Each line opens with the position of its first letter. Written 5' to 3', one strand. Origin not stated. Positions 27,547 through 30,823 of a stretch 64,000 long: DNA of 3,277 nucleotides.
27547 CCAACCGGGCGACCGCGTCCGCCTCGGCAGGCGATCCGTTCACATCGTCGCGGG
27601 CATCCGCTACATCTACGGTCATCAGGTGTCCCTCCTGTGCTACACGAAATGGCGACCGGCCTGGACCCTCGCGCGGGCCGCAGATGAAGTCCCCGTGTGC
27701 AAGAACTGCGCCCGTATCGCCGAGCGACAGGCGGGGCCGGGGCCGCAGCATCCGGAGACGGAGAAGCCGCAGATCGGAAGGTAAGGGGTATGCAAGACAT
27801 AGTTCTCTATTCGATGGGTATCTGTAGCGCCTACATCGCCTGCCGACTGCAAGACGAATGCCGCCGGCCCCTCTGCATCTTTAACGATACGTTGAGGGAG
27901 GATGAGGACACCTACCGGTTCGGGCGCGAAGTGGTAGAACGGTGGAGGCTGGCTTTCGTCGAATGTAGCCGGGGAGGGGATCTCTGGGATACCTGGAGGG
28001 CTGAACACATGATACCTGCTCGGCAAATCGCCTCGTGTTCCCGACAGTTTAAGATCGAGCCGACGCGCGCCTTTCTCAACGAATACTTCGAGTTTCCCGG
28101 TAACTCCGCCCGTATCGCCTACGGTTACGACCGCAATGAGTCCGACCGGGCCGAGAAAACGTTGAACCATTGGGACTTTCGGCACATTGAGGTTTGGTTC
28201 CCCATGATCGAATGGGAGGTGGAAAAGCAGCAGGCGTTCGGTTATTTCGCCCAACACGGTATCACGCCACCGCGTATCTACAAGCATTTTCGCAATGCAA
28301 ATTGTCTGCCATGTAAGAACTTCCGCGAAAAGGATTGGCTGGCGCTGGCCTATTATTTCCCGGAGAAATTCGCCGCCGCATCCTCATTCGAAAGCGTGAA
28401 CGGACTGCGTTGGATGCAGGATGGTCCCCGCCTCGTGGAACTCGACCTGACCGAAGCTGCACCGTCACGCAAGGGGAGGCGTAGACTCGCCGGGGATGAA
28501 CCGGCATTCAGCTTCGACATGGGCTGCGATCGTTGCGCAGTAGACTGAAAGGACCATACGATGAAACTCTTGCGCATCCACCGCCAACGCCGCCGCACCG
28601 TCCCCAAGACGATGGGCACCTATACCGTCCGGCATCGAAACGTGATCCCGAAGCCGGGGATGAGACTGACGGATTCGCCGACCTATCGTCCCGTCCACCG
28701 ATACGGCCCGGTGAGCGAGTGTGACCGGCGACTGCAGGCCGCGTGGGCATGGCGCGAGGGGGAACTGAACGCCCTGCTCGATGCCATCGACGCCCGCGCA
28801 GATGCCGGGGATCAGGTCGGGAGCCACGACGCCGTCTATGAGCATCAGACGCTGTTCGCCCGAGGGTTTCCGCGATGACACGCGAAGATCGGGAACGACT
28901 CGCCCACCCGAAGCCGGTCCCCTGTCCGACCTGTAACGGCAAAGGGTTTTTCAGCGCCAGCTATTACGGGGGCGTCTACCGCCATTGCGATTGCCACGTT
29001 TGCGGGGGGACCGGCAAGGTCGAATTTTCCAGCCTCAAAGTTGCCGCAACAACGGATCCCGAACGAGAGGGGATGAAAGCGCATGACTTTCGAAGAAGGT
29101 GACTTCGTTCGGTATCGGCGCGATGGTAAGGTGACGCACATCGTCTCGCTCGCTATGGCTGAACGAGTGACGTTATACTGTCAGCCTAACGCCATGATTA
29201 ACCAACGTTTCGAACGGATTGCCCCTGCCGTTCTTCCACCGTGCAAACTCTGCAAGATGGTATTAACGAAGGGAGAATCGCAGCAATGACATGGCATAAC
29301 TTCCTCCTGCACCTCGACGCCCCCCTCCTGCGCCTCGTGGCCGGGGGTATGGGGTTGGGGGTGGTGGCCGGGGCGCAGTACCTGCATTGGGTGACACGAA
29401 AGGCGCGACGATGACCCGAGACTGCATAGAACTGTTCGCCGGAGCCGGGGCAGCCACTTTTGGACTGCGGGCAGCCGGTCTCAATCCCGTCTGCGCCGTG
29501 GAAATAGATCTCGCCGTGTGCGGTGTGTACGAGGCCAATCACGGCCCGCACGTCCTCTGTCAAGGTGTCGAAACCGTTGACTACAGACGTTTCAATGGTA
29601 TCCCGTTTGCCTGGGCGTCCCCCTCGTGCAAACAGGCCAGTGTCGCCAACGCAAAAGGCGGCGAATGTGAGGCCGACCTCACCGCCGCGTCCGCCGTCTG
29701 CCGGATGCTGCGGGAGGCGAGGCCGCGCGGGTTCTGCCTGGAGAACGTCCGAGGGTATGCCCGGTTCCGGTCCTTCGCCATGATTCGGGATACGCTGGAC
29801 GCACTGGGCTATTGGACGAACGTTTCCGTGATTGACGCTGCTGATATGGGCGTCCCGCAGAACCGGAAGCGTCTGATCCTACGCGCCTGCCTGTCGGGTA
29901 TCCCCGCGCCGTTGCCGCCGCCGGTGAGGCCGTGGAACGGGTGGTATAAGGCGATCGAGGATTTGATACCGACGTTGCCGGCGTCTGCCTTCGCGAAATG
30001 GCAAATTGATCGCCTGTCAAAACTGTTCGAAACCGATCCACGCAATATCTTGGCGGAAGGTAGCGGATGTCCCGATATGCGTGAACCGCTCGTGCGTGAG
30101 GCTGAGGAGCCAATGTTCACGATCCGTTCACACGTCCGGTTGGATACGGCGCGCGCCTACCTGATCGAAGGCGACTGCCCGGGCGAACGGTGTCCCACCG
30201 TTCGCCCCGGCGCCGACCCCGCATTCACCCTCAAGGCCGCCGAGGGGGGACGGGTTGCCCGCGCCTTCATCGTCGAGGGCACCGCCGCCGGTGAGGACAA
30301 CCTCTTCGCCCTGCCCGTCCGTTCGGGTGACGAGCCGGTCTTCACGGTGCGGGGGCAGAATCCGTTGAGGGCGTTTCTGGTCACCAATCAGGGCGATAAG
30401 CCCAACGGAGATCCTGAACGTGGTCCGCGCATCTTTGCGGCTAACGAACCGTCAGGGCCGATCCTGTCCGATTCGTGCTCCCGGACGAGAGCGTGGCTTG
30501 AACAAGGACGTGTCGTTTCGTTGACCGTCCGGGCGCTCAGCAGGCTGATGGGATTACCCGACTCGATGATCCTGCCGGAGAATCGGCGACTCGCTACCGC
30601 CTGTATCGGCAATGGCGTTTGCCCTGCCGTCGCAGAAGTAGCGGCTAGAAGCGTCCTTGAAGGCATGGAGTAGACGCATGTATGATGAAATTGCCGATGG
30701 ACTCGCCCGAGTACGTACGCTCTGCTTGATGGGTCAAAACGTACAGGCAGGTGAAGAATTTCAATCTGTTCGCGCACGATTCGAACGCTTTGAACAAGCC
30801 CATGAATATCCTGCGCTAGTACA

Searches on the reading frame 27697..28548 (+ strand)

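Call 82: search_protein_families(library=pfam, proteins=[window:27697-28548:+], max_evalue=0.001)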
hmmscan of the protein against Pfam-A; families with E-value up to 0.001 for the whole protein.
window:27697-28548:+ (283 aa): 1 family
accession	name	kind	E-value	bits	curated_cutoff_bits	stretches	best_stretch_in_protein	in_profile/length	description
PF01507.26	PAPS_reduct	-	1.4e-06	28.9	22.5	1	36-206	4-172/175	Phosphoadenosine phosphosulfate reductase domain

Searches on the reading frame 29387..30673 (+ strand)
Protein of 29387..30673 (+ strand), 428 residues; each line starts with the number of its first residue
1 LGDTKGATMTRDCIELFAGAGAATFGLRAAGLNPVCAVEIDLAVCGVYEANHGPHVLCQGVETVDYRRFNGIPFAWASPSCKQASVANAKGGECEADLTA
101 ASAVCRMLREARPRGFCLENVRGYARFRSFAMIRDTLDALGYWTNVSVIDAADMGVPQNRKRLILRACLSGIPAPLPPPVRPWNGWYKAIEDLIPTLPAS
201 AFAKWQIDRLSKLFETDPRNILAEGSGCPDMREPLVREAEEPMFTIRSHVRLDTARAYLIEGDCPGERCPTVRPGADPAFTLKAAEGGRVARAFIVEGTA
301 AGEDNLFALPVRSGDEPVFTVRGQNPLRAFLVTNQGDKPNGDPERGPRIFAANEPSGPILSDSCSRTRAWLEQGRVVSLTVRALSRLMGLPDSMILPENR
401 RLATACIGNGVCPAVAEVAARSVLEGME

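Call 11: search_protein_families(library=phrogs, proteins=[window:29387-30673:+], max_evalue=0.00001)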
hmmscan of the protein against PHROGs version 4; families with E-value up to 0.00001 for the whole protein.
window:29387-30673:+ (428 aa): 4 families
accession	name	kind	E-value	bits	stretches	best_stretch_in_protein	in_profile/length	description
phrog_116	-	other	6.9e-51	174.5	1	9-425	206-491/779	DNA methyltransferase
phrog_363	-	other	4.5e-28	99.3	1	8-179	51-225/327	DNA methyltransferase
phrog_36001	-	unknown function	5e-10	39.2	1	104-166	494-559/715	-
phrog_5999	-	other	9.6e-09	36.2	1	11-91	3-88/109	DNA methyltransferase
